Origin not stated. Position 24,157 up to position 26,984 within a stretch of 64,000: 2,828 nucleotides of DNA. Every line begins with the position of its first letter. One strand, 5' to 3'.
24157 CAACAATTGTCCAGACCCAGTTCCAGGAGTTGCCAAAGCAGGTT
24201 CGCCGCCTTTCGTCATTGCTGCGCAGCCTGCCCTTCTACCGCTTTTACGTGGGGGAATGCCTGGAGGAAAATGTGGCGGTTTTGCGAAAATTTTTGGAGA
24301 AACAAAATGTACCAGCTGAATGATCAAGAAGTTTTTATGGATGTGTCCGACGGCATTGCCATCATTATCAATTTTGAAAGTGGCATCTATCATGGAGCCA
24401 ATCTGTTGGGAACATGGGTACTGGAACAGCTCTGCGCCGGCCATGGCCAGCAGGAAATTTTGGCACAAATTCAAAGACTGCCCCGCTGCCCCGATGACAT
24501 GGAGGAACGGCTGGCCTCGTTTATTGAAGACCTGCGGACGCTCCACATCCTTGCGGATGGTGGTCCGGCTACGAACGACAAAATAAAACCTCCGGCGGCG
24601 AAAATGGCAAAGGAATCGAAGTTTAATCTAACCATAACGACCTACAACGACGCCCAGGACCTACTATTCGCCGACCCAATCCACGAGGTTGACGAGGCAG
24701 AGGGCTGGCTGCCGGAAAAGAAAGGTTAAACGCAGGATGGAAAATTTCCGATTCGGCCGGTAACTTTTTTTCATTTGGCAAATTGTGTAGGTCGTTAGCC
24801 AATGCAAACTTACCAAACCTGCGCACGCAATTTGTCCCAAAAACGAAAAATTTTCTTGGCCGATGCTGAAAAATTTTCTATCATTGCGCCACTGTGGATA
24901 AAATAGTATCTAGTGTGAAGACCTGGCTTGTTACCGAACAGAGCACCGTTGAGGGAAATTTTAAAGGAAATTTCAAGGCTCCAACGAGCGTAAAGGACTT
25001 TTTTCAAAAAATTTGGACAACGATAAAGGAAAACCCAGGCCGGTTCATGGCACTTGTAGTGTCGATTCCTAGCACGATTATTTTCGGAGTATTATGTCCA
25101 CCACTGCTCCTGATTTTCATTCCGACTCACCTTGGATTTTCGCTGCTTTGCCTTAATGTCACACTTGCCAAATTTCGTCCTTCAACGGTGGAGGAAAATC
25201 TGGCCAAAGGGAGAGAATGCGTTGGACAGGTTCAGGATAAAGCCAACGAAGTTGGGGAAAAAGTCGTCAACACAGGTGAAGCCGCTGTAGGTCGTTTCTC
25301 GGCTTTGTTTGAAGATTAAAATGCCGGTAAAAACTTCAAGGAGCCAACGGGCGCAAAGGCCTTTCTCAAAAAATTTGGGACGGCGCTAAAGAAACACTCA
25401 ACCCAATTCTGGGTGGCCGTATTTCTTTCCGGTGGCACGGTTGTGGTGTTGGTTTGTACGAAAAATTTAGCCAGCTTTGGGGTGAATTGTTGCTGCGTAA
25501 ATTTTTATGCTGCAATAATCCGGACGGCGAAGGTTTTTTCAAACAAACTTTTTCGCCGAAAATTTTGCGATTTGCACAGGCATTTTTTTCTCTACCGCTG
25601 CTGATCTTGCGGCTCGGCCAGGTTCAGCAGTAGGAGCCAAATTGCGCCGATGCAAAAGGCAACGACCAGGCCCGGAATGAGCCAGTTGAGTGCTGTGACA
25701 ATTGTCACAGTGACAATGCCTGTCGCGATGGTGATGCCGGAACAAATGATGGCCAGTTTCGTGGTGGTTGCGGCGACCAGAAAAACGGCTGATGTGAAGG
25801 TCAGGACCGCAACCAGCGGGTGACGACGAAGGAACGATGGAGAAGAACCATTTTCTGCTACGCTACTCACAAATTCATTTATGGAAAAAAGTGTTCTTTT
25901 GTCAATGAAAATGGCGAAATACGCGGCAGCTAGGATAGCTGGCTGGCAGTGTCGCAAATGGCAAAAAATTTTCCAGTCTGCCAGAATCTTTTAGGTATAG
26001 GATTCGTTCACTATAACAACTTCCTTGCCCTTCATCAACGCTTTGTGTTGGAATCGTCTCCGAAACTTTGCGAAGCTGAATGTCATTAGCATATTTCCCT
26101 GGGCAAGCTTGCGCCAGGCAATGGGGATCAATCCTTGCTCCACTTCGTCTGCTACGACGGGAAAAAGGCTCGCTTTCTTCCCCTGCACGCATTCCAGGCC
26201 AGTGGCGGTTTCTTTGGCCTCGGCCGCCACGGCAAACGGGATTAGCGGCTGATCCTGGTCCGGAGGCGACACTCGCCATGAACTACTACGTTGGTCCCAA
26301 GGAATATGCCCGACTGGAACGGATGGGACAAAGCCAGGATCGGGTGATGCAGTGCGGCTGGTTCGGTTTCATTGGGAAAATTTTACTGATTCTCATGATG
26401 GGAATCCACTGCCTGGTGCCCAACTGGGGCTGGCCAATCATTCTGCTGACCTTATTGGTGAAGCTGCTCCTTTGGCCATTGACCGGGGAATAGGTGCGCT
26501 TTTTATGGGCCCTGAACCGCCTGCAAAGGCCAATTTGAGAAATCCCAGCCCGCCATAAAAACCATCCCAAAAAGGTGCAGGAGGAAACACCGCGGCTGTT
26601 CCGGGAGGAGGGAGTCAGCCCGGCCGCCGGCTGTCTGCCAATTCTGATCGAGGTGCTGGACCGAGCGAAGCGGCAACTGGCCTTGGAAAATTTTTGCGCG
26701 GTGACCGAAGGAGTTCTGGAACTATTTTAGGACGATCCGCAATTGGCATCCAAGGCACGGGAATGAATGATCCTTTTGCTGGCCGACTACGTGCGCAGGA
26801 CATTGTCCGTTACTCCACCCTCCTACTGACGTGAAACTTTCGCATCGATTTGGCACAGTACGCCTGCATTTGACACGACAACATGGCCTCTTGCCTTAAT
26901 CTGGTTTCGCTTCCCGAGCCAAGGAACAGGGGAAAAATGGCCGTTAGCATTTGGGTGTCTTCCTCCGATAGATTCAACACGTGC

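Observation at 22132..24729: Orphan nucleotidyltransferase + HPr-kinase-like + PqqD/RRE triad with no RiPP maturase, exporter or precursor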

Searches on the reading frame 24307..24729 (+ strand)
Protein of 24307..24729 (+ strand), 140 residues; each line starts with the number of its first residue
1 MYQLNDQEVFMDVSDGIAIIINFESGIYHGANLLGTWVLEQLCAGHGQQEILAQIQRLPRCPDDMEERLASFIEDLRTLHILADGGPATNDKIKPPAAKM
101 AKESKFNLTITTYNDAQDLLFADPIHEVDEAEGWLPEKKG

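Call 4: search_protein_families(library=pfam, proteins=[window:24307-24729:+], max_evalue=1)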
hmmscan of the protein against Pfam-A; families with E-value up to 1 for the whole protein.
window:24307-24729:+ (140 aa): 1 family
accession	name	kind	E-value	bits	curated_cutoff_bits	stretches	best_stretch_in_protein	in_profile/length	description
PF05402.18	PqqD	-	0.00088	20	23.4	1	19-82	3-67/67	Coenzyme PQQ synthesis protein D (PqqD)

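Call 5: search_protein_families(library=ncbifam, proteins=[window:24307-24729:+], max_evalue=1)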
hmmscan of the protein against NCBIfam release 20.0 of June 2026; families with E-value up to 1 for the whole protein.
window:24307-24729:+ (140 aa): 2 families
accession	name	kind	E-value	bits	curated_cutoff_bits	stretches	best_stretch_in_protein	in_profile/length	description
TIGR04248.1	SCM_PqqD_rel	equivalog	0.00071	19.7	100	1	13-76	11-75/84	SynChlorMet cassette protein ScmD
NF033530.1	lasso_PqqD_Strm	exception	0.0016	18.7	70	1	9-78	4-74/78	lasso peptide biosynthesis PqqD family chaperone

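Call 40: find_homologous_proteins(query=window:24307-24729:+, max_evalue=0.001)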
Query window:24307-24729:+ (140 aa): 3 proteins with E <= 0.001 among 6 candidates.
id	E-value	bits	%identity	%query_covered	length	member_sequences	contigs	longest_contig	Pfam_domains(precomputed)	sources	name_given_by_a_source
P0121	3.8e-89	314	100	100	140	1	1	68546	-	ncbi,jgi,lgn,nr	ncbi:MAG: hypothetical protein LBP65_02340 [Puniceicoccales bacterium]|jgi:hypothetical protein|nr:h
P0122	1.2e-50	189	59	100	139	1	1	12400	-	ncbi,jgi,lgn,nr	ncbi:MAG: hypothetical protein LBT98_02580 [Puniceicoccales bacterium]|jgi:hypothetical protein|nr:h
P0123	3.0e-25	107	42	98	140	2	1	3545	-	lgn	-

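Call 41: find_homologous_proteins(query=A1, max_evalue=0.001)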
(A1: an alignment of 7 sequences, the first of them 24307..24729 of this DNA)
Query A1 (7 sequences) (140 aa, profile of the alignment): 1146 proteins with E <= 0.001 among 3613 candidates; the best 120 are listed.
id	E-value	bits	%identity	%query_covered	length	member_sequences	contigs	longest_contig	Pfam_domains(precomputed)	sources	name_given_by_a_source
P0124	1.7e-64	234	45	99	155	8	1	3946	PF05402.19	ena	-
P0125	7.0e-63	229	51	99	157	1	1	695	PF05402.19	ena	-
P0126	6.4e-62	226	46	98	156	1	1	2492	PF05402.19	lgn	-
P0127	1.2e-61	225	43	98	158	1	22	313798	PF05402.19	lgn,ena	-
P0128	3.2e-61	224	46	99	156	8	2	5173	PF05402.19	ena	-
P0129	8.0e-61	222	47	98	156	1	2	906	PF05402.19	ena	-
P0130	9.3e-61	222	47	98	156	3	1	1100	PF05402.19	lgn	-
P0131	9.9e-61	222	44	98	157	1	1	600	PF05402.19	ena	-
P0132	1.1e-60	222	45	98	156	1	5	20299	PF05402.19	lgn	-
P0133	1.1e-60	222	47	98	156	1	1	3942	PF05402.19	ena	-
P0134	1.1e-60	222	47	98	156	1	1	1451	PF05402.19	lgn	-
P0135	1.2e-60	222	43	98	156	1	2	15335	PF05402.19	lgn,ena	-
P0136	1.3e-60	222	47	98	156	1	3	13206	PF05402.19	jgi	-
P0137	1.4e-60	222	44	98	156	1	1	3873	PF05402.19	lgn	-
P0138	1.5e-60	222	46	98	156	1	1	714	PF05402.19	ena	-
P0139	1.6e-60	221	44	98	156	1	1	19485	PF05402.19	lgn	-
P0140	1.7e-60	221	45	98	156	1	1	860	PF05402.19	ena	-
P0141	2.0e-60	221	47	98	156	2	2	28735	PF05402.19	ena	-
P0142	2.2e-60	221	42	98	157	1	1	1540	PF05402.19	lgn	-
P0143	2.3e-60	221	44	98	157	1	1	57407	PF05402.19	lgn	-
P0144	2.5e-60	221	45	98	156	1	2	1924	PF05402.19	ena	-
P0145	2.9e-60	221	45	98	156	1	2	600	PF05402.19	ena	-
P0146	2.9e-60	221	44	99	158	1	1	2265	PF05402.19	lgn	-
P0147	3.9e-60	220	45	98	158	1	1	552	PF05402.19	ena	-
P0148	4.4e-60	220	45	98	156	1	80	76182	PF05402.19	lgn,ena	-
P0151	5.0e-60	220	43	98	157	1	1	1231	PF05402.19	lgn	-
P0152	5.3e-60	220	47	98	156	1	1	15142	PF05402.19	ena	-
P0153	6.5e-60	219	43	99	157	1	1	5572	PF05402.19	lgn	-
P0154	7.6e-60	219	47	98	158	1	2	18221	PF05402.19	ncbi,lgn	ncbi:MAG: PqqD family protein [Candidatus Gastranaerophilaceae bacterium]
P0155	7.6e-60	219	46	99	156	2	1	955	PF05402.19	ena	-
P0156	8.2e-60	219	45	98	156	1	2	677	PF05402.19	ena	-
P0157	1.0e-59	219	47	98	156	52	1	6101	PF05402.19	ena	-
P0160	1.6e-59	218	42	99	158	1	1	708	PF05402.19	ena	-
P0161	1.6e-59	218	43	98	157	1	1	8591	PF05402.19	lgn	-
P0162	1.8e-59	218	40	97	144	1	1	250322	PF05402.19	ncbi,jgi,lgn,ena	-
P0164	1.9e-59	218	41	98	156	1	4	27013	PF05402.19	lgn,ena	-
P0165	1.9e-59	218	46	98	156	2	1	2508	PF05402.19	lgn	-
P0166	2.1e-59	218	43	97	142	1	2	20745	PF05402.19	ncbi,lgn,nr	ncbi:hypothetical protein RsTz2092_06940 [Deferribacterales bacterium RsTz2092]|nr:hypothetical prot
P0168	2.8e-59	217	46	98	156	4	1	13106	PF05402.19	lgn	-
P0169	3.3e-59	217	45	99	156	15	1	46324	PF05402.19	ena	-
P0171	3.6e-59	217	47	98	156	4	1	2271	PF05402.19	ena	-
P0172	3.8e-59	217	45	99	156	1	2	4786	PF05402.19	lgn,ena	-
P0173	4.0e-59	217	47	98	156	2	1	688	PF05402.19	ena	-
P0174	4.1e-59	217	45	98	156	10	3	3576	PF05402.19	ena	-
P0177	4.6e-59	217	40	97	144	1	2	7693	PF05402.19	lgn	-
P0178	4.7e-59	217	43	98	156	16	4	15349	PF05402.19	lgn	-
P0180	5.2e-59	217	43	99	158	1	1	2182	PF05402.19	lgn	-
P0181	5.4e-59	216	46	98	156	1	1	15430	PF05402.19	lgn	-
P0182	5.7e-59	216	49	98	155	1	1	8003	PF05402.19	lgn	-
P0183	6.1e-59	216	45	98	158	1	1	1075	PF05402.19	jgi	jgi:hypothetical protein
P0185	6.6e-59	216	40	97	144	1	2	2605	PF05402.19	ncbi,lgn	-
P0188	7.8e-59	216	45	99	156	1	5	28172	PF05402.19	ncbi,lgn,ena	-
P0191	8.1e-59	216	45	98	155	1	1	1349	PF05402.19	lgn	-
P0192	8.1e-59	216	46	98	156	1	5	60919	PF05402.19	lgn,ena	-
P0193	8.4e-59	216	44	98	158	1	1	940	PF05402.19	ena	-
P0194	8.4e-59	216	40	97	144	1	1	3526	PF05402.19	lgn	-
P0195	9.6e-59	216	45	98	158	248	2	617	PF05402.19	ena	-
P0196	1.0e-58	216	45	98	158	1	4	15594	PF05402.19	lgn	-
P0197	1.1e-58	216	46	98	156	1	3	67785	PF05402.19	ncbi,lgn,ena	-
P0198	1.1e-58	215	39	97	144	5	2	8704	PF05402.19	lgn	-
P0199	1.1e-58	215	46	99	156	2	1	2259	PF05402.19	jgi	jgi:hypothetical protein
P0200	1.1e-58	215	39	97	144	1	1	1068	PF05402.19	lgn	-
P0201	1.2e-58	215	45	98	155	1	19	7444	PF05402.19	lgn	-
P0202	1.2e-58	215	46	99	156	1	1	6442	PF05402.19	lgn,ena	-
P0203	1.2e-58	215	46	98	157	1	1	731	PF05402.19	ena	-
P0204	1.3e-58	215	47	98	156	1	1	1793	PF05402.19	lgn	-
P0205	1.4e-58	215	45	99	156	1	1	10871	PF05402.19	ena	-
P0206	1.4e-58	215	40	98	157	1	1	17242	PF05402.19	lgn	-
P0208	1.4e-58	215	46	98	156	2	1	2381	PF05402.19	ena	-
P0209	1.5e-58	215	47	98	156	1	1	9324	PF05402.19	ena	-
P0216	1.6e-58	215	45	98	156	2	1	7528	PF05402.19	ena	-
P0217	2.2e-58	214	46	99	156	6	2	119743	PF05402.19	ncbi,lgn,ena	-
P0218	2.2e-58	214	49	99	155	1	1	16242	PF05402.19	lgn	-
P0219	2.3e-58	214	45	99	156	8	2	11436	PF05402.19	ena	-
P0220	2.3e-58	214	42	98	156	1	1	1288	PF05402.19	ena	-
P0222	2.5e-58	214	41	99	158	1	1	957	PF05402.19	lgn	-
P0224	2.7e-58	214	42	98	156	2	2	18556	PF05402.19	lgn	-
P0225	2.7e-58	214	46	99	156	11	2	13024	PF05402.19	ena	-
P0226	2.8e-58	214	42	99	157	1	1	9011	PF05402.19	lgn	-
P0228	3.0e-58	214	45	98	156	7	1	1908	PF05402.19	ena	-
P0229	3.1e-58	214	45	97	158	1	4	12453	PF05402.19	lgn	-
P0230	3.1e-58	214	46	99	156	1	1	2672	PF05402.19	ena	-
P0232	3.2e-58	214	43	99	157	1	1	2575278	PF05402.19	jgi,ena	jgi:hypothetical protein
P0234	3.4e-58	214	39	100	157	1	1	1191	PF05402.19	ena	-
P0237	3.7e-58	214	48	98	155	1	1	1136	PF05402.19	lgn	-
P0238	3.7e-58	214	42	98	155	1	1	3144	PF05402.19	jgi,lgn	jgi:hypothetical protein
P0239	3.9e-58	214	42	98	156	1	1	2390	PF05402.19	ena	-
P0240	4.0e-58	214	49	98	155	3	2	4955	PF05402.19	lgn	-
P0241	4.2e-58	214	48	98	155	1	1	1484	PF05402.19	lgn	-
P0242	4.4e-58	214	45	98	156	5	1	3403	PF05402.19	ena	-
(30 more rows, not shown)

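Call 47: predict_structure(alignment_id=A4)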
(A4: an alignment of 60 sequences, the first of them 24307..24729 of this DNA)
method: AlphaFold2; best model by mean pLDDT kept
length: 140 residues; sequences in the alignment: 60
mean_pLDDT: 85.6   pTM: 0.78
mean pLDDT of the five models: 85.6, 84.8, 84.6, 84.4, 84.3
residues with pLDDT >= 90: 86; 70-90: 31; 50-70: 12; < 50: 11
segments of 3 or more residues with pLDDT < 50: 132-140
pLDDT, mean of each block of 10 residues (from residue 1): 93 91 90 96 95 95 96 97 89 88 90 77 55 46
secondary structure, 60 per line:
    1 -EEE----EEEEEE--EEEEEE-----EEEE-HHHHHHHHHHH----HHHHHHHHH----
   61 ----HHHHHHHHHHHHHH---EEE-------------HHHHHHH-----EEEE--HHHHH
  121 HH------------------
elements in order: E2-4 E9-14 E17-22 E28-31 H33-43 H48-56 H65-78 E82-84 H98-104 E110-113 H116-122

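Call 51: fold_search(model_id=the predicted structure, library=pdb)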
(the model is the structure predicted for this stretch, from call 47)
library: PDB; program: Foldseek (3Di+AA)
matches with E <= 10: 208; with E <= 0.001: 0
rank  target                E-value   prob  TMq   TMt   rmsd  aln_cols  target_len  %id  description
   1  5v1u_B                3.8e-03  1.00  0.53  0.82   3.2        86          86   20  TbiB1 in Complex with the TbiA(beta) Leader Peptide (released 2018-09-05)
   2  5v1v_A                4.3e-03  1.00  0.53  0.80   3.3        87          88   21  TbiB1 in Complex with the TbiA(alpha) Leader Peptide (released 2018-09-05)
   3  5v1u_A                6.6e-03  1.00  0.52  0.84   2.0        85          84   21  TbiB1 in Complex with the TbiA(beta) Leader Peptide (released 2018-09-05)
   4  5v1u_D                4.2e-02  1.00  0.52  0.83   2.0        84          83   20  TbiB1 in Complex with the TbiA(beta) Leader Peptide (released 2018-09-05)
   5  5v1u_C                4.2e-02  1.00  0.52  0.81   2.9        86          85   20  TbiB1 in Complex with the TbiA(beta) Leader Peptide (released 2018-09-05)
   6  6jx3_B                5.7e-02  1.00  0.53  0.85   1.7        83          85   17  Lasso peptide synthetase B1 complexed with the leader peptide (released 2019-06-26)
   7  5why_B                2.4e-01  0.77  0.38  0.15   4.9        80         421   18  Structural Insights into Thioether Bond Formation in the Biosynthesis of Sactipeptides (released 2017-07-26)
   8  5why_A                3.4e-01  0.69  0.37  0.14   3.6        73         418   16  Structural Insights into Thioether Bond Formation in the Biosynthesis of Sactipeptides (released 2017-07-26)
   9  8vpo                  6.7e-01  0.84  0.46  0.16   3.2        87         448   10  X-Ray Crystal Structure of TigE from Paramaledivibacter caminithermalis (released 2024-02-07)
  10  8t19_A                8.6e-01  0.44  0.37  0.55   4.5        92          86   13  RiPP precursor peptide recognition element (RRE) domain of Ocin-ThiF-like partner protein, PbtF, bound to an 8 residue (released 2024-06-12)
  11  3eq5_F                8.6e-01  0.09  0.21  0.27  10.2        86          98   20  Crystal structure of fragment 137 to 238 of the human Ski-like protein (released 2009-01-27)
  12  5wgg_A                1.2e+00  0.41  0.37  0.14   3.6        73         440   16  Structural Insights into Thioether Bond Formation in the Biosynthesis of Sactipeptides (released 2017-07-26)
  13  8u3k_E                1.6e+00  0.02  0.15  0.04  23.6       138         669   15  DdmDE handover complex (released 2024-07-10)
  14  3eq5_G                1.7e+00  0.06  0.20  0.25  11.5       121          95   20  Crystal structure of fragment 137 to 238 of the human Ski-like protein (released 2009-01-27)
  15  9bde_B                1.8e+00  0.03  0.16  0.07  14.0       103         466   16  Middle Region of Apolipoprotein B 100 bound to Low Density Lipoprotein Receptor (released 2024-12-25)
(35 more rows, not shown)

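Call 71: search_protein_families(library=padloc, proteins=[window:24307-24729:+], max_evalue=0.01)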
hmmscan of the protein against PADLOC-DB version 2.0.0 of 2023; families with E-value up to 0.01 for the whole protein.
window:24307-24729:+ (140 aa): 0 families

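Call 79: search_solved_structures(query=A4, max_evalue=10, show_alignments=1)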
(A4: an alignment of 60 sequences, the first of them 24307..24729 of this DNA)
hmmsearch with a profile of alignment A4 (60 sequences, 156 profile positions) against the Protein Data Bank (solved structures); distinct sequences matched with E-value up to 10: 4.
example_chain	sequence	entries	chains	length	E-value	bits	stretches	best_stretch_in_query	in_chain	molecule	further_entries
5v1u_A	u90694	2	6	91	2.6e-07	33.9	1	5-83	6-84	TbiB1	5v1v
9x90_B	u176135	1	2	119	0.023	17.8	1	20-83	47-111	Lasso peptide biosynthesis PqqD family chaperone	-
9x8z_B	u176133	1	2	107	0.32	14.1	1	20-84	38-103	PqqD family protein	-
6jx3_B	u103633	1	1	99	0.9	12.7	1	16-81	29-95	TfuB1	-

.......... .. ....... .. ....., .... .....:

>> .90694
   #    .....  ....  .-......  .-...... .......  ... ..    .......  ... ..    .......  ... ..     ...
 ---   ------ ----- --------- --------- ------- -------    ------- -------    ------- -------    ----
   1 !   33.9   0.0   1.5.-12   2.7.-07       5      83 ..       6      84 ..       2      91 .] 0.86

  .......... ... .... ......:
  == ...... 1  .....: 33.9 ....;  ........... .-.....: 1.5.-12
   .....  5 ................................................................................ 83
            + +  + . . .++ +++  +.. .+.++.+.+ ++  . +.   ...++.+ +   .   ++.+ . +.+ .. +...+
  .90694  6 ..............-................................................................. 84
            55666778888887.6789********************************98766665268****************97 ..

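Call 91: find_encoding_contigs(protein=P0123, flank=4000, max_places=2)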
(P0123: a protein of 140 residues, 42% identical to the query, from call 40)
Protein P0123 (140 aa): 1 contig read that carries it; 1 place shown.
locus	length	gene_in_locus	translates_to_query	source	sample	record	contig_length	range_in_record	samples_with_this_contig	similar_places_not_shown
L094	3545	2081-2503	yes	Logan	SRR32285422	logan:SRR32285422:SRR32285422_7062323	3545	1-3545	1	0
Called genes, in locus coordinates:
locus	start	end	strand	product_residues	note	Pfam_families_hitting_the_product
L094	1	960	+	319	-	?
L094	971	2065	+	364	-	PF27840:ScmC (weak), PF07475:Hpr_kinase_C (weak)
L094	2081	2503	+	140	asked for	-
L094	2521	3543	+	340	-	PF00535:Glycos_transf_2, PF10111:Glyco_tranf_2_2, PF13641:Glyco_tranf_2_3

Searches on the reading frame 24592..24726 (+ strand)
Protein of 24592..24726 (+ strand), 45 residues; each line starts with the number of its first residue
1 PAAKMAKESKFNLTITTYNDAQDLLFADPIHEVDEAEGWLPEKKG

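Call 62: search_protein_representatives(protein=window:24592-24726:+)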
Query: 45 residues. Proteins with E-value up to 0.001 (for the whole library): 22; up to 1e-10: 2; up to 1e-30: 0. The best 22 are listed.
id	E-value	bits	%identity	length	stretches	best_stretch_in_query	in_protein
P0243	2.0e-19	83.4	54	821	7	8-38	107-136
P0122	9.2e-11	56.7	67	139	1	5-43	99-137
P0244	1.4e-07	46.9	60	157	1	5-44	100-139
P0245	2.4e-07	46.2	62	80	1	5-44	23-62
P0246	2.4e-07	46.2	60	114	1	5-44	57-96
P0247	4.6e-07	45.3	62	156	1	4-43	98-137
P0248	1.0e-06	44.3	58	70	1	5-44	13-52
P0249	1.8e-06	43.5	61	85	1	3-43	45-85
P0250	4.4e-06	42.3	59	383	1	5-43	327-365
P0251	5.1e-06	42.1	55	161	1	5-44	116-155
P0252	5.8e-06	42.0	55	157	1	4-43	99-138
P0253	1.7e-05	40.5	54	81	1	6-42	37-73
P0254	5.0e-05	39.1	59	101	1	5-43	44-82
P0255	5.7e-05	38.9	71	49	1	16-43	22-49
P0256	9.1e-05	38.3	35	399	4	7-43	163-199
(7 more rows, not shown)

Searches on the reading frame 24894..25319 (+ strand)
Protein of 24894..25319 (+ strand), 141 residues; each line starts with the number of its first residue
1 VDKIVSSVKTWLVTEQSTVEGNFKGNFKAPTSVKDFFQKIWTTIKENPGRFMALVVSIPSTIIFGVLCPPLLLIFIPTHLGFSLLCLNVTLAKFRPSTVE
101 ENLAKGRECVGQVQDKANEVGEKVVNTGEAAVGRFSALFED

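Call 4: search_protein_families(library=pfam, proteins=[window:24894-25319:+], max_evalue=1)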
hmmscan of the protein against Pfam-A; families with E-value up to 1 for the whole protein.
window:24894-25319:+ (141 aa): 1 family
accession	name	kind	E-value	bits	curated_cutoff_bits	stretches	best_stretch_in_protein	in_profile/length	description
PF08103.16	Antimicrobial_8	-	0.044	14.4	21.4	0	33-45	2-14/17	Uperin family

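Call 5: search_protein_families(library=ncbifam, proteins=[window:24894-25319:+], max_evalue=1)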
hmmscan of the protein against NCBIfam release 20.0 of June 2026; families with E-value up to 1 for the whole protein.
window:24894-25319:+ (141 aa): 0 families

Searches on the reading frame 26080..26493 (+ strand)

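Call 99: search_protein_families(library=pfam, proteins=[window:26080-26493:+], max_evalue=0.1)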
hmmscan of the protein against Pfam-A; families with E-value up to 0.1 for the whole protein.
window:26080-26493:+ (137 aa): 2 families
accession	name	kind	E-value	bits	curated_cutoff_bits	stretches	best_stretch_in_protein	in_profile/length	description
PF14849.12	YidC_periplas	-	1.1e-05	25.9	24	1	58-103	236-281/283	YidC periplasmic domain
PF02096.25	60KD_IMP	-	0.008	16.6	35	1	116-135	1-20/163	60Kd inner membrane protein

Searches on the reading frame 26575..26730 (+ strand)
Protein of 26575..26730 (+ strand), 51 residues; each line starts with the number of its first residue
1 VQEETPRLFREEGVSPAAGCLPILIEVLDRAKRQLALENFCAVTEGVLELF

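Call 99: search_protein_families(library=pfam, proteins=[window:26575-26730:+], max_evalue=0.1)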
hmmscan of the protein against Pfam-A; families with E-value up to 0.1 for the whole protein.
window:26575-26730:+ (51 aa): 1 family
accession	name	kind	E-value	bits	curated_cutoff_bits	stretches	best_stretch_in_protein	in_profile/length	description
PF02096.25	60KD_IMP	-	1.2e-05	25.8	35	1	1-26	51-76/163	60Kd inner membrane protein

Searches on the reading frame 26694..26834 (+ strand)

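Call 99: search_protein_families(library=pfam, proteins=[window:26694-26834:+], max_evalue=0.1)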
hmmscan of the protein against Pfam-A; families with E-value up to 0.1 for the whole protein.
window:26694-26834:+ (46 aa): 2 families
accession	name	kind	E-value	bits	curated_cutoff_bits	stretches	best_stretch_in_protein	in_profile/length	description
PF02092.22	tRNA_synt_2f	-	0.024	14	29.2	1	10-40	449-479/536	Glycyl-tRNA synthetase beta subunit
PF15096.12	G6B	-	0.097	13.1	24.3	1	7-45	42-81/114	G6b-B extracellular V-set Ig-like domain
